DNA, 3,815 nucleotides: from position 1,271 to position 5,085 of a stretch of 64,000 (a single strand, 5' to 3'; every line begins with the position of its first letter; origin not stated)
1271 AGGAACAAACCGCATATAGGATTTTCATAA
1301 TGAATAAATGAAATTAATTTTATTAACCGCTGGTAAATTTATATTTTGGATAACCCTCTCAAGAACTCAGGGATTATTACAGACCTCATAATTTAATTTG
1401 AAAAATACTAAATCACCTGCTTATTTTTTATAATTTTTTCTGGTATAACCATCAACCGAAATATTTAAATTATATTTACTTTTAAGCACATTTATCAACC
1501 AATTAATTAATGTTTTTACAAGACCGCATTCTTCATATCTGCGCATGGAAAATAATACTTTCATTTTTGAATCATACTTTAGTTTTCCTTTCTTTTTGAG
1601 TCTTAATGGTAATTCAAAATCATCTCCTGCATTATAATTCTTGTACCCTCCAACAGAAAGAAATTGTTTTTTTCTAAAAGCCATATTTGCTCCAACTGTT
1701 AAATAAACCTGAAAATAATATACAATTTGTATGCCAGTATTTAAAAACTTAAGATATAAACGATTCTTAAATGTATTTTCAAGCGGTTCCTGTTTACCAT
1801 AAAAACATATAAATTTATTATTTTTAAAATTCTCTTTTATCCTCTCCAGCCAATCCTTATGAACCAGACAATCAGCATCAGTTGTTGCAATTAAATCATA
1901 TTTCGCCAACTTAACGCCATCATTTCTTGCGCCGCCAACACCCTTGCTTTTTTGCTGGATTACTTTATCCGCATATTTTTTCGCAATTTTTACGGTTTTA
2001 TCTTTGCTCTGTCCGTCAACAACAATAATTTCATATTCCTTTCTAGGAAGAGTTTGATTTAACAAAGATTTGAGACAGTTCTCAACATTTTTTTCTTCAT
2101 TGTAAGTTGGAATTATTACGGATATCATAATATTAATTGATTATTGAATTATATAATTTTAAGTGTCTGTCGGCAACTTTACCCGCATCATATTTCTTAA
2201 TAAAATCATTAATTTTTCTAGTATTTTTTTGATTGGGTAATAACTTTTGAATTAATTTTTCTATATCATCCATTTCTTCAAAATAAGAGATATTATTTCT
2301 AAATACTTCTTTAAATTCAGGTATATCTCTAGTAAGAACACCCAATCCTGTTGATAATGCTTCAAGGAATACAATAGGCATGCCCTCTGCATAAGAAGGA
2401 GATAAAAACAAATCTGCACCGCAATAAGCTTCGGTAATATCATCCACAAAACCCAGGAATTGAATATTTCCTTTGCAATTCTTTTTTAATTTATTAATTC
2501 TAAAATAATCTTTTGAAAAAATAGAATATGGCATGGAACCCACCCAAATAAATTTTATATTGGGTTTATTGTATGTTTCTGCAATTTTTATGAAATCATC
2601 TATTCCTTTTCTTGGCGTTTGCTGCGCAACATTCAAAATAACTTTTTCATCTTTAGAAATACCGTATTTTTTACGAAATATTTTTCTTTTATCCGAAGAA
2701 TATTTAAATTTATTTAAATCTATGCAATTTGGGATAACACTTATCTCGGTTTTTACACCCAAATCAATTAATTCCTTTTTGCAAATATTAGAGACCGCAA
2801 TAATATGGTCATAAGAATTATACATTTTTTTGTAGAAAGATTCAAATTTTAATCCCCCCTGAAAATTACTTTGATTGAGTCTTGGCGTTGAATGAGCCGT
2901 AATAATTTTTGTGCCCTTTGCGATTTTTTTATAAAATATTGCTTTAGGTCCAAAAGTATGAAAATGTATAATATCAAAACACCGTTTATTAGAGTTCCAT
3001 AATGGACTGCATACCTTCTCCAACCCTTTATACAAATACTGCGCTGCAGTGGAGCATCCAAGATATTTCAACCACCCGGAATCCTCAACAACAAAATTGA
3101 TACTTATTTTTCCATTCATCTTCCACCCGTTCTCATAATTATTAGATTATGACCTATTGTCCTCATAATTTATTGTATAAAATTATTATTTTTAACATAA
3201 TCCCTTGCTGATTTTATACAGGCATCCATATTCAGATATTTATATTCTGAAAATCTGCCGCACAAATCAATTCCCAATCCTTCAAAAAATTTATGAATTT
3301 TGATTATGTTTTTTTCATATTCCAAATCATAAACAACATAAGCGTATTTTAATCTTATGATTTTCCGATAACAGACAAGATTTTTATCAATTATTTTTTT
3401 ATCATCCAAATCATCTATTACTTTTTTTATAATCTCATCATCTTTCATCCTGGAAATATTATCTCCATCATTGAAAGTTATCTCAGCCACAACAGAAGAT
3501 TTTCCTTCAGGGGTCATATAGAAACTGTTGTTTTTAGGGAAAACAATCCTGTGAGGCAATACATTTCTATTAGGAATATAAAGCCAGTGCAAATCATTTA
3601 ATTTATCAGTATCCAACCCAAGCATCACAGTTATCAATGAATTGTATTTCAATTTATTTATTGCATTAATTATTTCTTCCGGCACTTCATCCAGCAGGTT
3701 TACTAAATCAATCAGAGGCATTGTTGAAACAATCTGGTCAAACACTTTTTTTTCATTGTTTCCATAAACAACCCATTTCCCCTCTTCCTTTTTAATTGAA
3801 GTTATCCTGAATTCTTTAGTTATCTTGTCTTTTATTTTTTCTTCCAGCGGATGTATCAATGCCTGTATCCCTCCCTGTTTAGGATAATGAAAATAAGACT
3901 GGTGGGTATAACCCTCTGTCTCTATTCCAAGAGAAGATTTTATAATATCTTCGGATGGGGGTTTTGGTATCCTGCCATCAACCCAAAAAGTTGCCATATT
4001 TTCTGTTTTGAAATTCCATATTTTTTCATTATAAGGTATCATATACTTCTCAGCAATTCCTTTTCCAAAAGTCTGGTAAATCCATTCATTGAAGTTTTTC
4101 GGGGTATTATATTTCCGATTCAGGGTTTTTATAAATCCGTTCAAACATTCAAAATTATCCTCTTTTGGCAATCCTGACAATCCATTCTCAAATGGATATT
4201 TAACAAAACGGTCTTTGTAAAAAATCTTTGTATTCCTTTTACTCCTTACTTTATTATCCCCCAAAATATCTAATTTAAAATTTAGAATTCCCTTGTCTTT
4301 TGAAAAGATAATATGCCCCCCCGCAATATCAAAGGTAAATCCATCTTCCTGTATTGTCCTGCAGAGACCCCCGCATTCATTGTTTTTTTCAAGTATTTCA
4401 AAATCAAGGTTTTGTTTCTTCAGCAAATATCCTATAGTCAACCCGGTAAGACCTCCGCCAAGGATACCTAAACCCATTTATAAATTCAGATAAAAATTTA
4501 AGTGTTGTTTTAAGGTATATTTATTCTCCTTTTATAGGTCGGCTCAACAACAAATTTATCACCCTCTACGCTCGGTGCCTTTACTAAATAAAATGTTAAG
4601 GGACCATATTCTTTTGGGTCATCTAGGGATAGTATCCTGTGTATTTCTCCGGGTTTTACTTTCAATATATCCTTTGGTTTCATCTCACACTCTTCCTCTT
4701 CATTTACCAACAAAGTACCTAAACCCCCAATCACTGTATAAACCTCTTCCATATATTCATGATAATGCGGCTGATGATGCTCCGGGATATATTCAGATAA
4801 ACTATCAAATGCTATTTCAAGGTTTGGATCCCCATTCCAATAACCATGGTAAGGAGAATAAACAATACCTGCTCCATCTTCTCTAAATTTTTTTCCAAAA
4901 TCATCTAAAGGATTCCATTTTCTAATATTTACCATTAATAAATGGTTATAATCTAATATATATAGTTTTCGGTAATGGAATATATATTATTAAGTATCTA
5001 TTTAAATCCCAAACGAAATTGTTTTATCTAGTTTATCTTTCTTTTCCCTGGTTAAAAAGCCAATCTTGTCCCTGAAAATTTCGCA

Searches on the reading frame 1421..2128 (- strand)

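Call 72: search_protein_families(library=pfam, proteins=[window:1421-2128:-], max_evalue=0.001)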
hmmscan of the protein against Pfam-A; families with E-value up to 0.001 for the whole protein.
window:1421-2128:- (235 aa): 5 families
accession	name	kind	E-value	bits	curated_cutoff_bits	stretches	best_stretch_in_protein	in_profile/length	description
PF00535.33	Glycos_transf_2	-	1.4e-35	123.1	23.3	1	3-154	1-162/168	Glycosyl transferase family 2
PF10111.15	Glyco_tranf_2_2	-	1.8e-14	54.4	27.3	1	3-182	1-204/276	Glycosyltransferase like family 2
PF13641.12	Glyco_tranf_2_3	-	3.3e-13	50.6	27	1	2-181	3-198/230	Glycosyltransferase like family 2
PF13506.12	Glyco_transf_21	-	1.5e-07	31.5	21.7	1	72-164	26-122/174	Glycosyl transferase family 21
PF13632.12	Glyco_trans_2_3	-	7.5e-05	23.1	27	1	80-181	2-110/198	Glycosyl transferase family group 2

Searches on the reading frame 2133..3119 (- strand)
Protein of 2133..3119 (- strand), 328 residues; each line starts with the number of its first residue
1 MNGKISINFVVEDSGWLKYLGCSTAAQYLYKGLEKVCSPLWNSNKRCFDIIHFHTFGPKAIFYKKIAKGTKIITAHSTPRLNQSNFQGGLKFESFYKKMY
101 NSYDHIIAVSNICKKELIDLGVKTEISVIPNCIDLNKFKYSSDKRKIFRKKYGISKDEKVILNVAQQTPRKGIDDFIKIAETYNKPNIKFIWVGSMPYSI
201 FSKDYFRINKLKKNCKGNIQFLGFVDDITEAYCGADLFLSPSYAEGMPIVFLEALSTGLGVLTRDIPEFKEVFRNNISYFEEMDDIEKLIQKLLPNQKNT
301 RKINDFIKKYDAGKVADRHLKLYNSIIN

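Call 72: search_protein_families(library=pfam, proteins=[window:2133-3119:-], max_evalue=0.001)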
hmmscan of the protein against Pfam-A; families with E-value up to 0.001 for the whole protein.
window:2133-3119:- (328 aa): 6 families
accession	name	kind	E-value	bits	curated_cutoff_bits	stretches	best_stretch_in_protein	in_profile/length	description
PF00534.26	Glycos_transf_1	-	3.8e-25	88.8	26.4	1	145-305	2-167/172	Glycosyl transferases group 1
PF13692.12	Glyco_trans_1_4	-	1.5e-19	71.1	27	1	159-293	2-136/142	Glycosyl transferases group 1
PF13439.12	Glyco_transf_4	-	6.5e-15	56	28.5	1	48-136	73-169/170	Glycosyltransferase Family 4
PF13524.12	Glyco_trans_1_2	-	9e-05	22.9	25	1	186-303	13-121/144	Glycosyl transferase-like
PF13579.12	Glyco_trans_4_4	-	0.0005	20.9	29.7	1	44-131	68-157/158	Glycosyl transferase 4-like domain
PF04413.22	Glycos_transf_N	-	0.00064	19.8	23.9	0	74-131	116-174/179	3-Deoxy-D-manno-octulosonic-acid transferase (kdotransferase)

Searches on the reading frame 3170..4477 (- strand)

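Call 72: search_protein_families(library=pfam, proteins=[window:3170-4477:-], max_evalue=0.001)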
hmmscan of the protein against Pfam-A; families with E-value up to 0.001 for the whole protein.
window:3170-4477:- (435 aa): 2 families
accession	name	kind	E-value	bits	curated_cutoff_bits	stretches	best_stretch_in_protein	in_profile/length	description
PF01593.30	Amino_oxidase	-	8.5e-21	75.2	19.8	1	10-357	1-361/443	Flavin containing amine oxidoreductase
PF13450.12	NAD_binding_8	-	2.3e-13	50.6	21.9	1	5-59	1-54/68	NAD(P)-binding Rossmann-like domain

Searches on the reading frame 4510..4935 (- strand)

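Call 72: search_protein_families(library=pfam, proteins=[window:4510-4935:-], max_evalue=0.001)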
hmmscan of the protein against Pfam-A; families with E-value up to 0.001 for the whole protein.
window:4510-4935:- (141 aa): 1 family
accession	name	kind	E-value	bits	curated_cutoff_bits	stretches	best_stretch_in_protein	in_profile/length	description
PF07883.17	Cupin_2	-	9.9e-07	28.8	27.2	1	53-101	10-56/70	Cupin domain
